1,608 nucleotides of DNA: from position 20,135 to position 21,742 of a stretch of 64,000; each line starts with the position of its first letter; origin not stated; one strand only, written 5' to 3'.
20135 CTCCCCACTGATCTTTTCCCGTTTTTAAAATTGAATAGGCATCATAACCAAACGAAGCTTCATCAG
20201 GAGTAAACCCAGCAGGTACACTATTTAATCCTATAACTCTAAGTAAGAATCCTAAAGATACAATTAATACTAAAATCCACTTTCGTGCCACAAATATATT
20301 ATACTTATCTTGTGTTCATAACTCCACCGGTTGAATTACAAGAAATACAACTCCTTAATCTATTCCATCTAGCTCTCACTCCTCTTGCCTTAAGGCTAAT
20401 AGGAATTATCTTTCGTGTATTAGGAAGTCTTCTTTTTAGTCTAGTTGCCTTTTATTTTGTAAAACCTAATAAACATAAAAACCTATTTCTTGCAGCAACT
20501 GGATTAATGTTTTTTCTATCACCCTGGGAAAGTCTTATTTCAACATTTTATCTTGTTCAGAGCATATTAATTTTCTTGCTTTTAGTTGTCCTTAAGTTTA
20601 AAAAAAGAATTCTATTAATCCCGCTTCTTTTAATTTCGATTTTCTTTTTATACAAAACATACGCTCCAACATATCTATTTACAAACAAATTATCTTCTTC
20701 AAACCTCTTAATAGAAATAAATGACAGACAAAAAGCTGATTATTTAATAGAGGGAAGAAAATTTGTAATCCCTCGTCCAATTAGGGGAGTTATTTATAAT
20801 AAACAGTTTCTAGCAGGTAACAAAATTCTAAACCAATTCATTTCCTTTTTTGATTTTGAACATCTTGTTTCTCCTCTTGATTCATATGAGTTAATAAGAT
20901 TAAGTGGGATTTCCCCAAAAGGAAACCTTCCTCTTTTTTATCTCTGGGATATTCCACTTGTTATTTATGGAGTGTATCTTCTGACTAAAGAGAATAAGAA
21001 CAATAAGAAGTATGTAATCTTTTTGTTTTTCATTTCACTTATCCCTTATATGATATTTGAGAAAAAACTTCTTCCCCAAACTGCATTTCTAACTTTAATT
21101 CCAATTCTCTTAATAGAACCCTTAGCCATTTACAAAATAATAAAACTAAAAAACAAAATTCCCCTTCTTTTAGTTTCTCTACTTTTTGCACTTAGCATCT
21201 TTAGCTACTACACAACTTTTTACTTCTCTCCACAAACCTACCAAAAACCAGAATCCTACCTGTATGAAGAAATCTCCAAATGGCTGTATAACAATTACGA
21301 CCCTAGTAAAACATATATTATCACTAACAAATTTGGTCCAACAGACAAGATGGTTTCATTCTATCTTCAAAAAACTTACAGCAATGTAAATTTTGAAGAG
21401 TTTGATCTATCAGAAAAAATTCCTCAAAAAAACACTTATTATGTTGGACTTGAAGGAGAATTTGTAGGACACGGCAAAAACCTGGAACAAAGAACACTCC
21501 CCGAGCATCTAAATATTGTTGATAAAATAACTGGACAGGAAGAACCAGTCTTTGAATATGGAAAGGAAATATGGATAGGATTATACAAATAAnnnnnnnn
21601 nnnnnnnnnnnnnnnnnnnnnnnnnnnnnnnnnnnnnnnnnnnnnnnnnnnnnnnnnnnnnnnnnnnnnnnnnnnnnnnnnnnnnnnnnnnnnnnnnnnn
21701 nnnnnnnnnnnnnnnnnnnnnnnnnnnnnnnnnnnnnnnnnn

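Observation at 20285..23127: Inverted two-gene block whose first gene is an N-terminally clipped PMT-like paralog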

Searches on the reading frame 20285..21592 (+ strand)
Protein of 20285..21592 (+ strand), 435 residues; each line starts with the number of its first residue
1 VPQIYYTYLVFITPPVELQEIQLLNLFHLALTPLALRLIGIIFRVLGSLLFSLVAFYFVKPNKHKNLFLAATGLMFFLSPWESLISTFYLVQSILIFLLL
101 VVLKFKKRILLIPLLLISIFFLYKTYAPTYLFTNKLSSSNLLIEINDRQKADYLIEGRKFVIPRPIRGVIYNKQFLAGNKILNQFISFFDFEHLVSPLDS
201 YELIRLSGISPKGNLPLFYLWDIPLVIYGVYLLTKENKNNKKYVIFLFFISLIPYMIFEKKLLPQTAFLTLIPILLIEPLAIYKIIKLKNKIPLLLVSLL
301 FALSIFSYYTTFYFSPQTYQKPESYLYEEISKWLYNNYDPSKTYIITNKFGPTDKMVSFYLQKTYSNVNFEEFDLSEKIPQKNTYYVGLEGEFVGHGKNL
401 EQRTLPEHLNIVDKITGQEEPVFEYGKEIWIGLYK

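Call 5: search_protein_families(library=pfam, proteins=[window:20285-21592:+], max_evalue=0.01)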
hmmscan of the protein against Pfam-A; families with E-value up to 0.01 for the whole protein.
window:20285-21592:+ (435 aa): 0 families

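Call 10: find_homologous_proteins(query=window:20285-21592:+, max_evalue=0.001)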
Query window:20285-21592:+ (435 aa): 8 proteins with E <= 0.001 among 8000 candidates.
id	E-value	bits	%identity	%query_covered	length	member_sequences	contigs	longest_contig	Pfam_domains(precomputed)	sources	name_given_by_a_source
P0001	1.8e-271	919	100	98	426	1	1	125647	-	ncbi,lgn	ncbi:MAG TPA: hypothetical protein VF185_04405 [Patescibacteria group bacterium]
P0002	6.2e-103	363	44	98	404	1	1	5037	-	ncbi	-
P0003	1.2e-100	356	44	98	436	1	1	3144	-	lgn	-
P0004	1.3e-97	346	43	96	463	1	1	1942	-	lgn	-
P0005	2.5e-96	342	42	97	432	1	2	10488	-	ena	-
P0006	4.4e-94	334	42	97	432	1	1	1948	-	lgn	-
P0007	2.1e-93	332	49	73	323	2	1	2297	-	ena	-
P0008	2.7e-89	318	41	98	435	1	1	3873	-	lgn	-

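Call 12: find_encoding_contigs(protein=P0005, flank=10000)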
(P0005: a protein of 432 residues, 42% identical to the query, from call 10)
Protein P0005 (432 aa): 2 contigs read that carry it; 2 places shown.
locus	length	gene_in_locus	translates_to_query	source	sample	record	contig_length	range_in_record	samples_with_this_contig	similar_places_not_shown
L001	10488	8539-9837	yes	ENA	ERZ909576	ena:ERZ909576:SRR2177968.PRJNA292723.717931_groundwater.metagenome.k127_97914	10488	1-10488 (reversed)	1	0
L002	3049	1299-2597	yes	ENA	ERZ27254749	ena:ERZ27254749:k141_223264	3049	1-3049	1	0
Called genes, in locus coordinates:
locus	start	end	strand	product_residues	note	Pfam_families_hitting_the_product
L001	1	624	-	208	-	?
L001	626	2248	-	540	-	PF02366:PMT, PF13231:PMT_2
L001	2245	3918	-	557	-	PF02366:PMT, PF13231:PMT_2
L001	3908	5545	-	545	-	PF02366:PMT (weak)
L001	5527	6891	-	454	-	-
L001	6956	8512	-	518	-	PF13231:PMT_2 (weak)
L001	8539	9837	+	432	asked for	-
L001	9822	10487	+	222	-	?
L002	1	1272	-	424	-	?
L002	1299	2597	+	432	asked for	-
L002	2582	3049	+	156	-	?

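Call 13: find_encoding_contigs(protein=P0002, flank=10000)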
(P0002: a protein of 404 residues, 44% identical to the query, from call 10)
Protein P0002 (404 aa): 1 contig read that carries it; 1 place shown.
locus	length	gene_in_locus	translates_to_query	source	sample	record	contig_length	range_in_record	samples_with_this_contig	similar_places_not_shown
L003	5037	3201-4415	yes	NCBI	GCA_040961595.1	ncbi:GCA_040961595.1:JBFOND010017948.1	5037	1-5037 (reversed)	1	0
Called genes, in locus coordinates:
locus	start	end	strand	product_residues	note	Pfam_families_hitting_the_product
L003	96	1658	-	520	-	PF10131:PTPS_related, PF20176:DUF6541 (weak)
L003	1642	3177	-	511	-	PF02366:PMT, PF13231:PMT_2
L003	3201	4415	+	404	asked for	-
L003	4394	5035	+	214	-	?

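Call 18: search_solved_structures(query=A2, max_evalue=10, show_alignments=2)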
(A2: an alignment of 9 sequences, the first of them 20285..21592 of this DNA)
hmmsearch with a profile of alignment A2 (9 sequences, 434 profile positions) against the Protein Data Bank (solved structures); distinct sequences matched with E-value up to 10: 2.
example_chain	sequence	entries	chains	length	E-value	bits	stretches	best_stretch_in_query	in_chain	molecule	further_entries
5wxv_A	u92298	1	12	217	1.5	11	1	178-225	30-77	Isochorismate lyase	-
5xo1_A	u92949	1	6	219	1.5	11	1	178-225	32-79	Isochorismate lyase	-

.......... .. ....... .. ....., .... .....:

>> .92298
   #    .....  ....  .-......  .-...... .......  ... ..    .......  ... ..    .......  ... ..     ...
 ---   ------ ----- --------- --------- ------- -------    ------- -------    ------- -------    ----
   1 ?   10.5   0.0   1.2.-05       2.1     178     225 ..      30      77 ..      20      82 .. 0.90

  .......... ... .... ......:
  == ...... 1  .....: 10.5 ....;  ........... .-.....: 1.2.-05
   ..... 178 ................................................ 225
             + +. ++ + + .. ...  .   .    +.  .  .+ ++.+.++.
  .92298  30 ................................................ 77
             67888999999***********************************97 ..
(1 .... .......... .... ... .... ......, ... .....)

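Call 20: find_homologous_proteins(query=A2, max_evalue=0.001)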
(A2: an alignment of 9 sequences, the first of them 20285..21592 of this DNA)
Query A2 (9 sequences) (435 aa, profile of the alignment): 9 proteins with E <= 0.001 among 8000 candidates.
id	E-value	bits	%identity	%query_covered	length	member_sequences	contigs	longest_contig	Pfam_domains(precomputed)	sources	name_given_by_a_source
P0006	1.5e-207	708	42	97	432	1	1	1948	-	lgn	-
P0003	6.9e-204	696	44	98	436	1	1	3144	-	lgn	-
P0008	8.8e-200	682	41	98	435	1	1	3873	-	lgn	-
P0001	5.8e-188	643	100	98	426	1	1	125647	-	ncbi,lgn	ncbi:MAG TPA: hypothetical protein VF185_04405 [Patescibacteria group bacterium]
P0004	1.5e-181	622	43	96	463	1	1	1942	-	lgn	-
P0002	5.8e-174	597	44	98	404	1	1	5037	-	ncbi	-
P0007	8.0e-146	505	49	73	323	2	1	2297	-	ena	-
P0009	1.1e-60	224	47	43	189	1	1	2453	-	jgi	jgi:hypothetical protein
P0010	8.5e-14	70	23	66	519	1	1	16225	-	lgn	-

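Call 23: find_encoding_contigs(protein=P0010, flank=10000, max_places=2)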
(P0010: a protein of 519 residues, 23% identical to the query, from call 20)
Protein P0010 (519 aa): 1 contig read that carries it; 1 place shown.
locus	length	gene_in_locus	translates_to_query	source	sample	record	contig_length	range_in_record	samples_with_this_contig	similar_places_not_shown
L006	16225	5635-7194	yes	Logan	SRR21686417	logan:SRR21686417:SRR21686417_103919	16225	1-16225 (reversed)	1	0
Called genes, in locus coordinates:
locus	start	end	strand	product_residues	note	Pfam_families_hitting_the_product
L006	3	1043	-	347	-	?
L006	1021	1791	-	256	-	PF00535:Glycos_transf_2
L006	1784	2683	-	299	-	PF00535:Glycos_transf_2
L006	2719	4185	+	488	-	PF13231:PMT_2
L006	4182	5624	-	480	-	PF13231:PMT_2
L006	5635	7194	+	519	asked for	-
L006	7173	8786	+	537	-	-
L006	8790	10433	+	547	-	-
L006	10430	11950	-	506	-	-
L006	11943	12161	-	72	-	-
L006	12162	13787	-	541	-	-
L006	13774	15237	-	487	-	PF01943:Polysacc_synt, PF13440:Polysacc_synt_3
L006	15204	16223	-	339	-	?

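Call 29: search_protein_representatives(alignment_id=A2)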
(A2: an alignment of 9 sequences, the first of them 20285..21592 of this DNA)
Query: 9 sequences, 434 profile positions. Proteins with E-value up to 0.001 (for the whole library): 212; up to 1e-10: 116; up to 1e-30: 47. The best 150 are listed.
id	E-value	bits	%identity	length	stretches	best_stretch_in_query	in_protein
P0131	2.2e-195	666.2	-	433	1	1-432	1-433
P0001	1.9e-188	643.4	-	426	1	16-433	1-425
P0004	4.7e-182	622.3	-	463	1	2-433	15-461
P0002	1.8e-174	597.3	-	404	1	16-434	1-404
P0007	2.5e-146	504.5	-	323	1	115-434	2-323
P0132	1.2e-126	439.7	-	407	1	16-434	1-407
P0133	2.3e-107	376.2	-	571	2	66-432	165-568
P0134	3.0e-93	329.7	-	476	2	98-433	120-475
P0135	2.9e-81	290.2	-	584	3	40-361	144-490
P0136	6.7e-81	289.0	-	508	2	44-432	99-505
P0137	1.7e-78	281.0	-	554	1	43-433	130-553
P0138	2.3e-75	270.7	-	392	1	26-433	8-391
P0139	1.5e-70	254.9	-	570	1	46-432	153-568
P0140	2.5e-70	254.1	-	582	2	65-431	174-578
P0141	4.1e-70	253.4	-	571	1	56-431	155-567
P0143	2.0e-67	244.6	-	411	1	76-431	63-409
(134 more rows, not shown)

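Call 35: find_related_loci(query=A2, collection=genome_contigs, flank=7000)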
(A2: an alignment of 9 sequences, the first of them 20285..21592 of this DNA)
Query A2 (435 aa) in genome_contigs; peptide patterns used: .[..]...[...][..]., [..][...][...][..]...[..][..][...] (x = any residue, [..] = any of these).
48 stretches matched a pattern; 2 encode a relative of the query (tblastn E <= 1e-3); 2 distinct loci.
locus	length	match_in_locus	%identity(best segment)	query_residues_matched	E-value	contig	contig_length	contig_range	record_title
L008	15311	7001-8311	38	59-434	4e-72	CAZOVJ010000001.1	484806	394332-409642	MAG TPA_asm: uncultured Gammaproteobacteria bacterium isolate SRP068000_co4_46 genome assembly, contig: NODE_3_length_48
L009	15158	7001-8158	33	27-435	1e-52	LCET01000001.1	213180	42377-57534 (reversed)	MAG: Candidatus Woesebacteria bacterium GW2011_GWC1_42_9 UV51_C0001, whole genome shotgun sequence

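Call 40: predict_structure(alignment_id=A5)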
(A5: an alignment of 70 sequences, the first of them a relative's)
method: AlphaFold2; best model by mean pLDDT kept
length: 426 residues; sequences in the alignment: 70
mean_pLDDT: 85.9   pTM: 0.85
mean pLDDT of the five models: 85.9, 84.9, 84.7, 83.7, 82.9
residues with pLDDT >= 90: 243; 70-90: 124; 50-70: 48; < 50: 11
segments of 3 or more residues with pLDDT < 50: 190-192
pLDDT, mean of each block of 10 residues (from residue 1): 78 93 93 96 97 93 93 88 95 94 94 86 86 77 61 76 89 88 64 51 63 90 94 95 93 86 95 90 78 79 63 85 97 97 93 95 95 97 84 90 89 64 97
secondary structure, 60 per line:
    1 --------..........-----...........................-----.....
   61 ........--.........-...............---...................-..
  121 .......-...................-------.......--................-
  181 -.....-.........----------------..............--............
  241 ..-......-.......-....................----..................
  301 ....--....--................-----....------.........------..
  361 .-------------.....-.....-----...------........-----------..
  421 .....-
elements in order: H9-18 H24-50 H56-68 H71-79 H81-95 H99-117 H123-127 H129-147 H155-161 H164-179 H182-186 H188-196 H213-226 H229-242 H244-248 H251-257 H259-278 H283-304 H307-310 H313-328 E334-337 H344-352 E359-361 E375-379 H381-385 E400-407 E419-425
